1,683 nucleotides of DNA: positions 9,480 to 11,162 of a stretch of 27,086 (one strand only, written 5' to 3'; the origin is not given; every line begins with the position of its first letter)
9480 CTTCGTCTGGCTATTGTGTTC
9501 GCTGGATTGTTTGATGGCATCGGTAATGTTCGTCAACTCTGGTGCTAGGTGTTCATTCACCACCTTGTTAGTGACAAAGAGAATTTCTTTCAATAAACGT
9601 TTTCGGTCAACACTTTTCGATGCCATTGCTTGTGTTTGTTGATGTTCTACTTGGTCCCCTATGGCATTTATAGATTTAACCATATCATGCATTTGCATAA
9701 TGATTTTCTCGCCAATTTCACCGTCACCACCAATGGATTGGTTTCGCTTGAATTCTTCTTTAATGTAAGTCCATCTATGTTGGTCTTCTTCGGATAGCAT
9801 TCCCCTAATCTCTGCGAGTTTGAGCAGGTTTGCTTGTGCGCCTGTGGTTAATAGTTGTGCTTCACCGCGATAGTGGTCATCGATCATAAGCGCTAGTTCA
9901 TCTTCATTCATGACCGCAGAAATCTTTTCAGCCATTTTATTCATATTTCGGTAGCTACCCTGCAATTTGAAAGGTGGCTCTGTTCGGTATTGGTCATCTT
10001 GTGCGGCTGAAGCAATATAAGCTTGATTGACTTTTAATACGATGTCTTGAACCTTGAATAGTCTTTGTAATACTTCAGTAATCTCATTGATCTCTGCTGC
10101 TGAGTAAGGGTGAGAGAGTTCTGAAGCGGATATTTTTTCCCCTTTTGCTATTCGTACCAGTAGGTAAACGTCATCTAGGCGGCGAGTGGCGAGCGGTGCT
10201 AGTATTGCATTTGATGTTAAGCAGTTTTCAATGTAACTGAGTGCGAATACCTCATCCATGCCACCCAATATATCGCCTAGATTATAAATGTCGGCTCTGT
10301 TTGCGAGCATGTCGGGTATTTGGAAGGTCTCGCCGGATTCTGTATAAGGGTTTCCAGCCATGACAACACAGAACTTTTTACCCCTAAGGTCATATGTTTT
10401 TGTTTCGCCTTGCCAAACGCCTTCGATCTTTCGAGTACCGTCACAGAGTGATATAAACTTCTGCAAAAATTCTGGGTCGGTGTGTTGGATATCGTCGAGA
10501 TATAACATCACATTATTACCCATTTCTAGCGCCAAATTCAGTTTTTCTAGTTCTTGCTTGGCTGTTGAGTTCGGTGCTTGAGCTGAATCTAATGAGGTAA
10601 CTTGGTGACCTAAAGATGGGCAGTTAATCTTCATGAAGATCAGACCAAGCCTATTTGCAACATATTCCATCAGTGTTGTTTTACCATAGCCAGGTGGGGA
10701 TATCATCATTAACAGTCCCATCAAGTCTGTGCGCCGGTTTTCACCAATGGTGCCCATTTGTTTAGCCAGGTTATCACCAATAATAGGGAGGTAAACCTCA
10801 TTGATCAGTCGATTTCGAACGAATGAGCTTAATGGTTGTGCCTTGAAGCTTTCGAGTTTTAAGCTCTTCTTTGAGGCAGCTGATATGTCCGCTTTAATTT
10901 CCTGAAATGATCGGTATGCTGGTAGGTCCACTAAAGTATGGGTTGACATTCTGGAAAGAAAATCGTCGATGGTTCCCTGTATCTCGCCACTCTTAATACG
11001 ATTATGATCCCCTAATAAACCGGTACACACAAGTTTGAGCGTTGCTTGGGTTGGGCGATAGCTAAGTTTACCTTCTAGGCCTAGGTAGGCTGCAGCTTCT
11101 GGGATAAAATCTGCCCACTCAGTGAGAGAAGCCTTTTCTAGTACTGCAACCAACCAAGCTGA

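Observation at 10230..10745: Single MoxR/AAA_5-type ATPase module with an Asp-Asp Walker B, embedded late in the giant protein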

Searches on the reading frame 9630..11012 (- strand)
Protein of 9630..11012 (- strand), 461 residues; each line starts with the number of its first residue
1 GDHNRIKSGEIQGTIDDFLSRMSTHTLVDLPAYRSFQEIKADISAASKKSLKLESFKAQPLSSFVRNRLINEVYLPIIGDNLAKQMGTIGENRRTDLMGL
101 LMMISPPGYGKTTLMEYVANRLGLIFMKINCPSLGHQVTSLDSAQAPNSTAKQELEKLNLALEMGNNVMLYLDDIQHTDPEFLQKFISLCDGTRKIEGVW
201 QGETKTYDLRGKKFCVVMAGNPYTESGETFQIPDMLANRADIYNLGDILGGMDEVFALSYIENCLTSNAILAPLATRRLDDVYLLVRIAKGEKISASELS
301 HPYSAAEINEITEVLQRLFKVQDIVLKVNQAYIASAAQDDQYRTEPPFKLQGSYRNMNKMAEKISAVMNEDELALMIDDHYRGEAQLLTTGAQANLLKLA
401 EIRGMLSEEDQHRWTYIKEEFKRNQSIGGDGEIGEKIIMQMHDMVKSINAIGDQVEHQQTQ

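Call 42: predict_structure(alignment_id=A3)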
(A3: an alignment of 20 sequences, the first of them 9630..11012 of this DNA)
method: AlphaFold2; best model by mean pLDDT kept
length: 461 residues; sequences in the alignment: 20
mean_pLDDT: 59.3   pTM: 0.42
mean pLDDT of the five models: 59.3, 58.1, 56.3, 53.9, 51.7
residues with pLDDT >= 90: 6; 70-90: 157; 50-70: 124; < 50: 174
segments of 3 or more residues with pLDDT < 50: 1-3, 51-71, 88-109, 223-229, 231-259, 328-395, 423-425, 427-434
pLDDT, mean of each block of 10 residues (from residue 1): 48 70 81 81 67 36 40 54 52 41 43 71 82 83 87 90 83 78 74 75 83 71 48 37 36 43 52 64 74 77 76 69 51 36 30 35 40 45 37 49 61 63 46 49 64 56 39
secondary structure, 60 per line:
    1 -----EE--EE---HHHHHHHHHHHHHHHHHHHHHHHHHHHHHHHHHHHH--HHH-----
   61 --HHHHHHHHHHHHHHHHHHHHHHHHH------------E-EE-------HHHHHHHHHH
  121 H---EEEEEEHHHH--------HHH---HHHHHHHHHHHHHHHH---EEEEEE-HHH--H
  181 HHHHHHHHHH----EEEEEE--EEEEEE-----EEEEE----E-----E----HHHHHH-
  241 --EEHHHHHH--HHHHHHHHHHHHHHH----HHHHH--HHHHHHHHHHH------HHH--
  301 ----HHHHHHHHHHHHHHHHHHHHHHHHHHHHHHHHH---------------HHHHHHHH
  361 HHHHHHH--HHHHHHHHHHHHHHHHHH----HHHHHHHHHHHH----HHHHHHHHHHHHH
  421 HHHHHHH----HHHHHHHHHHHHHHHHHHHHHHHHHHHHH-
elements in order: H15-50 H63-87 H111-121 E125-130 H131-134 H149-164 E168-173 H180-190 E195-200 E203-208 E214-218 H234-239 H245-250 H253-267 H272-276 H279-289 H305-337 H353-367 H370-387 H392-403 H408-427 H432-460
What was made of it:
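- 10389..10430 (-): Predicted pre-sensor-1 beta-hairpin (aa 1394-1407). Strands 195-200 and 203-208 of the AF2 model, pLDDT about 75-83 (call 42).
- On AAA+ superfamily: The core pLDDT is 71-90, but the lid is low-confidence (call 42).
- On MoxR family (Pfam AAA_3; PS-II-insert clade): In the AF2 model aa 1330-1347 is a short helix plus loop with pLDDT 83-90, and no hairpin (call 42).
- On HslU/ClpX/Lon/ClpAB-D2/RuvB group: The model has hairpin strands at aa 1394-1399 and 1402-1407 (call 42).
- On Classic AAA clade (PF00004; Vps4, p97, FtsH): The hairpin is present (call 42).
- AF2 model with a confident core (call 42). The confident part of the model shows no helix-2 insert (call 42).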

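Call 44: search_protein_families(library=pfam, alignment_id=A3, max_evalue=1)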
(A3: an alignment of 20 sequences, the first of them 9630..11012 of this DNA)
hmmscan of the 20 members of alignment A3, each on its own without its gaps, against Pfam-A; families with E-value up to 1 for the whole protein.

A. member 1, window:9630-11012:- (461 aa): 9 families
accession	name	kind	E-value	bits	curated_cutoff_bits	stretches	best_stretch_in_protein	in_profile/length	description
PF00004.35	AAA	-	6.1e-07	30.4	21.2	1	102-177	2-68/131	ATPase family associated with various cellular activities (AAA)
PF13401.12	AAA_22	-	3e-06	28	27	1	99-192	6-110/130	AAA domain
PF07728.20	AAA_5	-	2e-05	25.1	22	1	101-224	2-125/139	AAA domain (dynein-related subfamily)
PF05496.18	RuvB_N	-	0.0033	17.6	27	1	92-136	27-71/159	Holliday junction DNA helicase RuvB P-loop domain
PF13191.12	AAA_16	-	0.013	16.5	32.6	0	101-139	27-64/167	AAA ATPase domain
PF13173.12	AAA_14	-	0.09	13.2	27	1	109-179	13-75/129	AAA domain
PF07726.17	AAA_3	-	0.096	13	27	1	102-236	3-125/131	ATPase family associated with various cellular activities (AAA)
PF25791.1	BREX_BrxC_wHTH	-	0.11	12.8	27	1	309-336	76-103/126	BREX ATP-binding protein BrxC winged helix-turn-helix domain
PF13671.12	AAA_33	-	0.2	12.4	27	1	100-170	1-75/143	AAA domain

B. families by the number of members that match (of 20 scanned): 19 families
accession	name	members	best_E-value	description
PF00004.35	AAA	20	2.2e-07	ATPase family associated with various cellular activities (AAA)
PF07728.20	AAA_5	20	5.6e-07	AAA domain (dynein-related subfamily)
PF13401.12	AAA_22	20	8.8e-07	AAA domain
PF05496.18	RuvB_N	20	0.0031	Holliday junction DNA helicase RuvB P-loop domain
PF13173.12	AAA_14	14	0.044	AAA domain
PF13191.12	AAA_16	12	0.0064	AAA ATPase domain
PF07726.17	AAA_3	10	0.048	ATPase family associated with various cellular activities (AAA)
PF21934.1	Yop-YscD_ppl_3rd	8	0.0022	YscD/CdsD-like Bon-like domain 3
PF24238.1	CDGP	3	0.15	CDGP domain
PF25791.1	BREX_BrxC_wHTH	2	0.048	BREX ATP-binding protein BrxC winged helix-turn-helix domain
PF17835.6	NOG1_N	2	0.081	NOG1 N-terminal helical domain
PF19893.4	DUF6366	1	0.017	Family of unknown function (DUF6366)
PF04977.20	DivIC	1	0.046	Septum formation initiator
PF04237.18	YjbR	1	0.094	YjbR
PF13238.12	AAA_18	1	0.16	AAA domain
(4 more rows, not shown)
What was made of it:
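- AAA_5 passes its Pfam cut-off in 20 of 20 members (call 44).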

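Call 45: fold_search(model_id=the predicted structure, library=pdb)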
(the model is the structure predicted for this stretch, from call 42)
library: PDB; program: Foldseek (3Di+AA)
matches with E <= 10: 1322; with E <= 0.001: 168
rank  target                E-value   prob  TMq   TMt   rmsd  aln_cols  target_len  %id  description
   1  9qhg_E                4.1e-05  1.00  0.22  0.37  13.2       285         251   15  NorQD complex state 4 from Jhaorihella thermophila (released 2026-03-25)
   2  5c3c_B                4.5e-05  1.00  0.24  0.43  12.8       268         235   17  Structural characterization of a newly identified component of alpha-carboxysomes: The AAA+ domain Protein cso-CbbQ (released 2015-11-18)
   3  7x5b                  5.3e-05  1.00  0.26  0.36   9.6       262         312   15  Crystal structure of RuvB (released 2023-03-08)
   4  9dx3_I                5.6e-05  1.00  0.21  0.59   4.8       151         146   20  EcRuvB 9-mer pre-assembly complex (released 2026-01-21)
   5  7tts_B                5.9e-05  1.00  0.23  0.24  21.5       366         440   14  Skd3, hexamer, filtered (released 2022-09-28)
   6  7tts_A                6.3e-05  1.00  0.25  0.27  20.4       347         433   16  Skd3, hexamer, filtered (released 2022-09-28)
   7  9c6g_3                6.6e-05  1.00  0.23  0.19  18.6       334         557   12  Mcm double hexamer from human (released 2025-08-27)
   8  9gjw_7                7.0e-05  0.99  0.21  0.16  24.6       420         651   14  OCCM maturation intermediate stalled with an Arginine Finger mutation in Mcm2 (released 2025-03-05)
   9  5c3c_A                7.4e-05  1.00  0.22  0.40  12.3       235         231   17  Structural characterization of a newly identified component of alpha-carboxysomes: The AAA+ domain Protein cso-CbbQ (released 2015-11-18)
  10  9dvy_E                7.8e-05  1.00  0.22  0.28  12.0       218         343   19  Human mitochondrial ClpX with endogenous substrate (released 2025-10-15)
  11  7pbl_C                7.8e-05  1.00  0.22  0.31  13.2       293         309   15  RuvAB branch migration motor complexed to the Holliday junction - RuvB AAA+ state s1 [t2 dataset] (released 2022-09-14)
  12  8efv_A                8.2e-05  1.00  0.21  0.30   9.8       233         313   18  Structure of single homo-hexameric Holliday junction ATP-dependent DNA helicase RuvB motor (released 2023-05-10)
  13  6uqe_A                8.7e-05  1.00  0.26  0.22  11.5       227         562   16  ClpA/ClpP Disengaged State bound to RepA-GFP (released 2020-04-22)
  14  7x7p_M                9.7e-05  1.00  0.26  0.36  11.4       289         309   14  CryoEM structure of dsDNA-RuvB-RuvA domain3 complex (released 2023-03-15)
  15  9qh7_E                9.7e-05  1.00  0.23  0.39  11.3       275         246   13  NorQ in complex with NorD VWA domain steep staircase subset 1 from Paracoccus denitrificans (released 2026-03-25)
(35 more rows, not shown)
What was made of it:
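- On MoxR family (Pfam AAA_3; PS-II-insert clade): The Foldseek E-values are all 4-6e-5 (call 45).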

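Call 66: search_protein_representatives(alignment_id=A3)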
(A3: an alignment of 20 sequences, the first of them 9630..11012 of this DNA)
Query: 20 sequences, 455 profile positions. Proteins with E-value up to 0.001 (for the whole library): 1024; up to 1e-10: 815; up to 1e-30: 448. The best 150 are listed.
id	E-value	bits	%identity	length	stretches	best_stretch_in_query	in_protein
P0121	5.0e-256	866.2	-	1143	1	1-452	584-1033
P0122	6.1e-251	849.4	-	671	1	1-454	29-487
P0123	4.5e-245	830.0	-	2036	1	7-454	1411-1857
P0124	7.6e-241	816.1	-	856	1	1-450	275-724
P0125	1.2e-240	815.5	-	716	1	1-454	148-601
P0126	5.8e-239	809.9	-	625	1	1-453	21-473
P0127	9.7e-238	805.9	-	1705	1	1-450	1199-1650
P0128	8.0e-235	796.3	-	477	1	12-453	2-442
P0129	2.4e-229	778.2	-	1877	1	2-454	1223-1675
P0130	1.2e-226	769.4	-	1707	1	1-449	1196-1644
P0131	2.3e-224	761.8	-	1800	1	1-453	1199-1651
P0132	2.5e-224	761.7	-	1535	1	1-453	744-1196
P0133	2.4e-223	758.4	-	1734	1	1-453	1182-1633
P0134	5.1e-220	747.5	-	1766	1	2-453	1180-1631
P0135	9.3e-220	746.6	-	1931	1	1-452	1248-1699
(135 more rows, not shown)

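Call 81: search_dna_similar(query=window:9630-11012:-, collection=phages, mode=protein, max_rows=8)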
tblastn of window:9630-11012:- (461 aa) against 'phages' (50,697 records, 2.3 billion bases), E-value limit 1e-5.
No match.

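Call 82: search_dna_similar(query=window:9630-11012:-, collection=plasmids, mode=protein, max_rows=12)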
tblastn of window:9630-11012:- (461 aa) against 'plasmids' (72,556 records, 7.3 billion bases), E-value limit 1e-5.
Records with a match: 13; places in all: 13; records where one place covers at least 80% of the query: 13.
Best place of each record, by identity: 60-80% 8; <60% 5.
By first word of the organism name: Streptomyces 3; Proteus 2; Deinococcus 2; Pseudomonas 1; Halomonas 1; Vibrio 1; Photobacterium 1; Hymenobacter 1; Nonomuraea 1.
By predicted mobility (MOB-suite, as given by PLSDB): non-mobilizable 10; mobilizable 3.
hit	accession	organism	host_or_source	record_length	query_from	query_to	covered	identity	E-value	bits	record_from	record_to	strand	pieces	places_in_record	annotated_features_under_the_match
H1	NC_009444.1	Pseudomonas fluorescens SBW25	-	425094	1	452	98%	67.0%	0e+0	623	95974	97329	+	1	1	DNA repair ATPase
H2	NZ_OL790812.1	Proteus mirabilis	-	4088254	1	426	92%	69.5%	0e+0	613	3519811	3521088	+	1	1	none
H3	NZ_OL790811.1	Proteus mirabilis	-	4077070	1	426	92%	69.5%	0e+0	613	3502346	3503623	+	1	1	none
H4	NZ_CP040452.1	Halomonas sp. PA16-9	-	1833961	1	425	92%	64.7%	0e+0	583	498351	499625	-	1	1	none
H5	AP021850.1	Deinococcus grandis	-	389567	2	425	92%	63.9%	4e-178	560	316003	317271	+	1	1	hypothetical protein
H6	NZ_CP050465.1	Vibrio campbellii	single cell,seawater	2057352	1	425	92%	63.5%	0e+0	570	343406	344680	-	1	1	none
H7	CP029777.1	Deinococcus actinosclerus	mixed culture,wastewater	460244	2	425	92%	63.4%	8e-171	539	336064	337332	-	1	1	DNA repair protein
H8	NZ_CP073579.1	Photobacterium sp. GJ3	-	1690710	1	425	92%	61.4%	7e-178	559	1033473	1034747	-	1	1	record has no annotation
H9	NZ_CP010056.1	Hymenobacter sp. DG25B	single cell,soil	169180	1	424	92%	59.9%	4e-159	505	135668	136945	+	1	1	DNA repair ATPase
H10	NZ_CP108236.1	Streptomyces sp. NBC_00080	-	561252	1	426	92%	59.5%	2e-165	523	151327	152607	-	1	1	DNA repair ATPase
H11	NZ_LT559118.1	Nonomuraea gerenzanensis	-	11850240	1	426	92%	58.3%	1e-169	535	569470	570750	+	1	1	none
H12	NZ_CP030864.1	Streptomyces globosus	cell culture,environment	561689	1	421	91%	54.3%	3e-135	437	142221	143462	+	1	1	DNA repair ATPase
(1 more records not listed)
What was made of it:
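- The module is absent from 50,697 phage records and found in only 13 of 72,556 plasmid records, mostly megaplasmids or chromids (calls 81, 82).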

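Call 83: get_annotated_region(hit=H9, flank=9000)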
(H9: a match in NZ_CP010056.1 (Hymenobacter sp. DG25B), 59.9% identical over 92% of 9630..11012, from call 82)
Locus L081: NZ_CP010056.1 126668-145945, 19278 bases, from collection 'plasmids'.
description: Hymenobacter sp. DG25B plasmid unnamed, complete sequence
organism: Hymenobacter sp. DG25B (NCBI taxid 1385664)
taxonomy: Bacteria; Bacteroidota; Cytophagia; Cytophagales; Hymenobacteraceae; Hymenobacter; Hymenobacter sp. DG25B
host: -; source: single cell,soil; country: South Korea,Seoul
typing (MOB-suite, as given by PLSDB): non-mobilizable
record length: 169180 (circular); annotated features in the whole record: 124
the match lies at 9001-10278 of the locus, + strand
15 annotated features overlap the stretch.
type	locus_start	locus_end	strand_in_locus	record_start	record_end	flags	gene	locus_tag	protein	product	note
CDS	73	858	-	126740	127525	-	-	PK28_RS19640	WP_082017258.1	LexA family transcriptional regulator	-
CDS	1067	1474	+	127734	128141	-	-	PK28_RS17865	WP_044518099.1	molecular chaperone Tir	-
CDS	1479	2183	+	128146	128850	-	-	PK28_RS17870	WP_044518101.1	PspA/IM30 family protein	-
CDS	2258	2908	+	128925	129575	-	-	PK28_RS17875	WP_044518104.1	DUF1449 family protein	-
CDS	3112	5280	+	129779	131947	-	-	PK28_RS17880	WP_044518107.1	hypothetical protein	-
CDS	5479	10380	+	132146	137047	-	-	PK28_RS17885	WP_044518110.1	DNA repair ATPase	-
CDS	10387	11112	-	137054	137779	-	-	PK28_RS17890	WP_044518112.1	LytTR family DNA-binding domain-containing protein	-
CDS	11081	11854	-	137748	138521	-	-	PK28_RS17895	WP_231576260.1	histidine kinase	GO:0000160 - phosphorelay signal transduction system [Evidence IEA]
CDS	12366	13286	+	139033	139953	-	-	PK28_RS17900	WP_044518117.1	ABC transporter ATP-binding protein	-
CDS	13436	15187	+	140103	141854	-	-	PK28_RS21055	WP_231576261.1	hypothetical protein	-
CDS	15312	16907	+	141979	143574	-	-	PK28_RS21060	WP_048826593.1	M1 family aminopeptidase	-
CDS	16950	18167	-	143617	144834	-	-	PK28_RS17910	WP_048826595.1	ATP-binding protein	-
CDS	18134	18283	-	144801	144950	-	-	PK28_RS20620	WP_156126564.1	hypothetical protein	-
CDS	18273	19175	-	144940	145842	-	-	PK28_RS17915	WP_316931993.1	sigma-54 dependent transcriptional regulator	GO:0006355 - regulation of DNA-templated transcription [Evidence IEA]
CDS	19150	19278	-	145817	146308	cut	-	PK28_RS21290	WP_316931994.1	response regulator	GO:0000160 - phosphorelay signal transduction system [Evidence IEA]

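Call 84: get_annotated_region(hit=H10, flank=9000)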
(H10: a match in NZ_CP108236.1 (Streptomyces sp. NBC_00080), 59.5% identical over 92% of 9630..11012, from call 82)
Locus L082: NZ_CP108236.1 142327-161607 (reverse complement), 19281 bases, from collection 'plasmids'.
description: Streptomyces sp. NBC_00080 plasmid unnamed1, complete sequence
organism: Streptomyces sp. NBC_00080 (NCBI taxid 2975645)
taxonomy: Bacteria; Actinomycetota; Actinomycetes; Kitasatosporales; Streptomycetaceae; Streptomyces; Streptomyces sp. NBC 00080
host: -; source: -; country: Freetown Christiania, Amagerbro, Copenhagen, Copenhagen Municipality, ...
typing (MOB-suite, as given by PLSDB): non-mobilizable; replicon rep_cluster_43
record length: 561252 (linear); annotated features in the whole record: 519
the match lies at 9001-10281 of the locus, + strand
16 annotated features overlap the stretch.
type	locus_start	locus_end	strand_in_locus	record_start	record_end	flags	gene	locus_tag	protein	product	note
CDS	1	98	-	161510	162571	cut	-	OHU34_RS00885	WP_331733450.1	helix-turn-helix domain-containing protein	-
CDS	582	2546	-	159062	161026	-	-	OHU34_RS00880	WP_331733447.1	NAD-binding protein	GO:0006813 - potassium ion transport [Evidence IEA]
CDS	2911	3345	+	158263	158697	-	-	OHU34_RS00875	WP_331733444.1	hypothetical protein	-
CDS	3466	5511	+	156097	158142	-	-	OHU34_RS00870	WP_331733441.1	flotillin family protein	-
CDS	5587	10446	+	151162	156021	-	-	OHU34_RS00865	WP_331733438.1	DNA repair ATPase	-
CDS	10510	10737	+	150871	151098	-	-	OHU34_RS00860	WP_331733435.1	hypothetical protein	-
CDS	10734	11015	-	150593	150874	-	-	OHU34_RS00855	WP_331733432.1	hypothetical protein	-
CDS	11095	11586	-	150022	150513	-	-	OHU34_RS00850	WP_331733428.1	CBS domain-containing protein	-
CDS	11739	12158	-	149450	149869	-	-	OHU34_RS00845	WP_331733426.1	hypothetical protein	-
CDS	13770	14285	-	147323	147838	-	-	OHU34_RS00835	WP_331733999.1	hypothetical protein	-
CDS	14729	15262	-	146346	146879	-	-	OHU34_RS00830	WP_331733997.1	TerD family protein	-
CDS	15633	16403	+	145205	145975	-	-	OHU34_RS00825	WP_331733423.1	hypothetical protein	-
CDS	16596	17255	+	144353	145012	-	-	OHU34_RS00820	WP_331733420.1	superoxide dismutase family protein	-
CDS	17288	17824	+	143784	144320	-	-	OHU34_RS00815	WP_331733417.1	copper resistance protein CopC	-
CDS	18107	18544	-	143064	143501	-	-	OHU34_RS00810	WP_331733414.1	hypothetical protein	-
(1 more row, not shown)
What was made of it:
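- The same order occurs in Hymenobacter, and flotillin then ATPase in Streptomyces (calls 83, 84).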

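Call 102: search_protein_families(library=pfam, proteins=[L081:2258-2908:+, L081:3112-5280:+], max_evalue=0.001)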
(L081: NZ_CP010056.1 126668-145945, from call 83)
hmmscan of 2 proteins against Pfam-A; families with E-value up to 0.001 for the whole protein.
L081:2258-2908:+ (216 aa): 0 families

L081:3112-5280:+ (722 aa): 0 families

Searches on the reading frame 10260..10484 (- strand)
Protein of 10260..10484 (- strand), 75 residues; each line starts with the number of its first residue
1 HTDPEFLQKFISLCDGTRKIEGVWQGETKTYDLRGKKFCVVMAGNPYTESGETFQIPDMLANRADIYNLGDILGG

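Call 75: search_solved_structures(query=A5, max_evalue=10, show_alignments=5)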
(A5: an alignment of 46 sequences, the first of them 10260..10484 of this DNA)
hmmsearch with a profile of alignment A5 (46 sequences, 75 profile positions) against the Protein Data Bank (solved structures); distinct sequences matched with E-value up to 10: 2.
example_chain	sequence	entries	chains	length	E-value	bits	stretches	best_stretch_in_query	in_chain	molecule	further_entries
4hhu_A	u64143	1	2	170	0.52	13.4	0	28-56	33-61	OR280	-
2kdl_A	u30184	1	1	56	1.3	12.1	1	8-31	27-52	designed protein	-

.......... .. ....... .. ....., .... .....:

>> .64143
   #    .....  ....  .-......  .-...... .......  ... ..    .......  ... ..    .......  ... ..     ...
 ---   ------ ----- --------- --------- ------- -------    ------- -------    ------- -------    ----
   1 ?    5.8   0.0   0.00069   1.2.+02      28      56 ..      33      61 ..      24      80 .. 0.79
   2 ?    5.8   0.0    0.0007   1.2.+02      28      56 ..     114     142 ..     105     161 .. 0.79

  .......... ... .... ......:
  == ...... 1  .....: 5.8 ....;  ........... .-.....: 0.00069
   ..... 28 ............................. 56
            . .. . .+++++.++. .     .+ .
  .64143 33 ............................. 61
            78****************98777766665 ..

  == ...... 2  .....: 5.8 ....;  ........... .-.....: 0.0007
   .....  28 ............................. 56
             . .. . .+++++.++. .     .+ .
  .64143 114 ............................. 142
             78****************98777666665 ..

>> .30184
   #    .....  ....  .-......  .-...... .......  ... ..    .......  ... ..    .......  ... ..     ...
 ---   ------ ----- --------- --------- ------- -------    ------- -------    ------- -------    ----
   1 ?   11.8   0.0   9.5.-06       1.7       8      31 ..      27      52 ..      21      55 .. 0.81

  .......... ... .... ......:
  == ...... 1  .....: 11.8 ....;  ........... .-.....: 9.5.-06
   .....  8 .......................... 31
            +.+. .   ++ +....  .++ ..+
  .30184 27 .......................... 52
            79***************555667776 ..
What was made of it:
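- The C-terminal half has no sequence match to any solved MoxR-type chain (call 75).
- Tried and rejected: The C-terminal half of the module alone matched nothing (call 75).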
